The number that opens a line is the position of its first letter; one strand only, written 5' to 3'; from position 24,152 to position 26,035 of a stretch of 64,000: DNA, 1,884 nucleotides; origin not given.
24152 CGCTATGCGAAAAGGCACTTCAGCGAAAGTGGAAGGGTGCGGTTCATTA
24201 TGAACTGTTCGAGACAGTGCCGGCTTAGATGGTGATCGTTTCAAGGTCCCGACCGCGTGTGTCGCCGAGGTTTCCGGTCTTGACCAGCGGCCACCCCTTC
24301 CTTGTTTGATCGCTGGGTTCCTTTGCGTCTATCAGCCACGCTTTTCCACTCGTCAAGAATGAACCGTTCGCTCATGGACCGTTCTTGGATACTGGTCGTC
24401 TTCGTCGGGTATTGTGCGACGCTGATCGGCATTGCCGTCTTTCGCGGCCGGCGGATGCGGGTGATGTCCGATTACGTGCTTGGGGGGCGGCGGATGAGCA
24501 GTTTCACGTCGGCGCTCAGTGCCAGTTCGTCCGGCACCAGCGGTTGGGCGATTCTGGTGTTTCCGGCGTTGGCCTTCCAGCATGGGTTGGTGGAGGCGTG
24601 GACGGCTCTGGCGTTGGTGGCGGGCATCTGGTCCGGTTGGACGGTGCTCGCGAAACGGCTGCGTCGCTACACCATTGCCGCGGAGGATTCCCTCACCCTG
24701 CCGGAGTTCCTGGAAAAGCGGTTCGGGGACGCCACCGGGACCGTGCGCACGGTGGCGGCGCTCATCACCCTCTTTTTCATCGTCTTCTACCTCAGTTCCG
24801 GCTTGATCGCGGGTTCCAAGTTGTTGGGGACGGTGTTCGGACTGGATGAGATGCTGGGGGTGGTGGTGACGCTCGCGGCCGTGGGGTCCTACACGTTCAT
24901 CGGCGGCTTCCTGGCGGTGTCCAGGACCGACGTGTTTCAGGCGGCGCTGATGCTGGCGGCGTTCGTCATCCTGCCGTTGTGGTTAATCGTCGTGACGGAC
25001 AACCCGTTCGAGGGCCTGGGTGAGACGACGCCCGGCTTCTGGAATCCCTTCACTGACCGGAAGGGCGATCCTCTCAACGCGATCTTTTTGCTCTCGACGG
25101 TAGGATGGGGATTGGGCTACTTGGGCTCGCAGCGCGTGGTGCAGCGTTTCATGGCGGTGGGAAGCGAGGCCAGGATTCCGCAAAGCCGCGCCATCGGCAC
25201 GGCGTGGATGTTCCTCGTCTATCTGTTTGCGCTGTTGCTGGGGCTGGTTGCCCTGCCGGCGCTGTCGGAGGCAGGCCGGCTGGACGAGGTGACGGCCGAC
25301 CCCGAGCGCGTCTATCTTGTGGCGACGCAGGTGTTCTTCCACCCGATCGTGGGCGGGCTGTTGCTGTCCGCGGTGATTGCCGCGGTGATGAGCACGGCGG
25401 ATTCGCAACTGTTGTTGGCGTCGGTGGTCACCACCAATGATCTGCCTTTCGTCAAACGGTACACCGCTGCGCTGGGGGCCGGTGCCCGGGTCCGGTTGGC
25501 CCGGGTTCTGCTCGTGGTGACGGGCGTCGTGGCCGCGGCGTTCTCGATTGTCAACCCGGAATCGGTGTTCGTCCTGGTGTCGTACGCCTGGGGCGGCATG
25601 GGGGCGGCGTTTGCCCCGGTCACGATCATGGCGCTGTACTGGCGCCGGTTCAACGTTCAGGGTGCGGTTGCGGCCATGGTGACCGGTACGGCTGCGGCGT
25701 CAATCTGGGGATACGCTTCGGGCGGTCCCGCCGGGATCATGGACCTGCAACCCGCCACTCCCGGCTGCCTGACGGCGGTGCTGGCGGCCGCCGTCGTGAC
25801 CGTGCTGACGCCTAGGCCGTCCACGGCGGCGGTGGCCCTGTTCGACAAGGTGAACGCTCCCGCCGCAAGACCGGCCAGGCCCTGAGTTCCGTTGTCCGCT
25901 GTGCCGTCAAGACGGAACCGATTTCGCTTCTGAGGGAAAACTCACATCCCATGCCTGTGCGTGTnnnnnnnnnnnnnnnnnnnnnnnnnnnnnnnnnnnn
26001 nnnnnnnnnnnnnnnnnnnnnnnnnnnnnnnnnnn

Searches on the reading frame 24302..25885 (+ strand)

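Call 5: search_protein_families(library=pfam, proteins=[window:24302-25885:+], max_evalue=0.01)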
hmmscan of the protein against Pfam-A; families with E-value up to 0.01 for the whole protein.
window:24302-25885:+ (527 aa): 1 family
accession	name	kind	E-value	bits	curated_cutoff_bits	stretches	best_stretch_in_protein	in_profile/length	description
PF00474.23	SSF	-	3.5e-71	240.7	22.8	1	58-462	1-406/406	Sodium:solute symporter family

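Call 6: search_protein_families(library=ncbifam, proteins=[window:24302-25885:+], max_evalue=0.01)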
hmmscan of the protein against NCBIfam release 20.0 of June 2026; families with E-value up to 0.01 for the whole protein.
window:24302-25885:+ (527 aa): 9 families
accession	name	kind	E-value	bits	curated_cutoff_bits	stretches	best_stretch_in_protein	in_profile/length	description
TIGR02121.1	Na_Pro_sym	equivalog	1.2e-119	400.2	515.5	1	29-518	2-484/488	sodium/proline symporter PutP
NF011948.0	PRK15419.1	equivalog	1.5e-86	291.3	955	1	30-519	7-489/502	sodium/proline symporter PutP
TIGR00813.1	sss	superfamily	3.6e-65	220.6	184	1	58-462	1-411/411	sodium/solute symporter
TIGR02119.1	panF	equivalog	1.4e-35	123.2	328.05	1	31-468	4-436/471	sodium/pantothenate symporter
TIGR03648.1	Na_symport_lg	subfamily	1.4e-22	79.9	320.75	2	328-517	339-544/547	VC_2705 family sodium/solute symporter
NF006903.2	PRK09395.1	subfamily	3.9e-15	55.3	750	1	30-466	37-475/552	cation/acetate symporter ActP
NF058657.1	MncbAcdTpMctC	equivalog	1.4e-14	53.5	670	1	29-466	7-449/527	monocarboxylic acid transporter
NF009135.0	PRK12488.1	subfamily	1e-13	50.7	850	1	29-466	34-472/549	cation/acetate symporter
TIGR02711.1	symport_actP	equivalog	6.7e-12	44.9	1099.25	1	31-467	35-473/549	cation/acetate symporter ActP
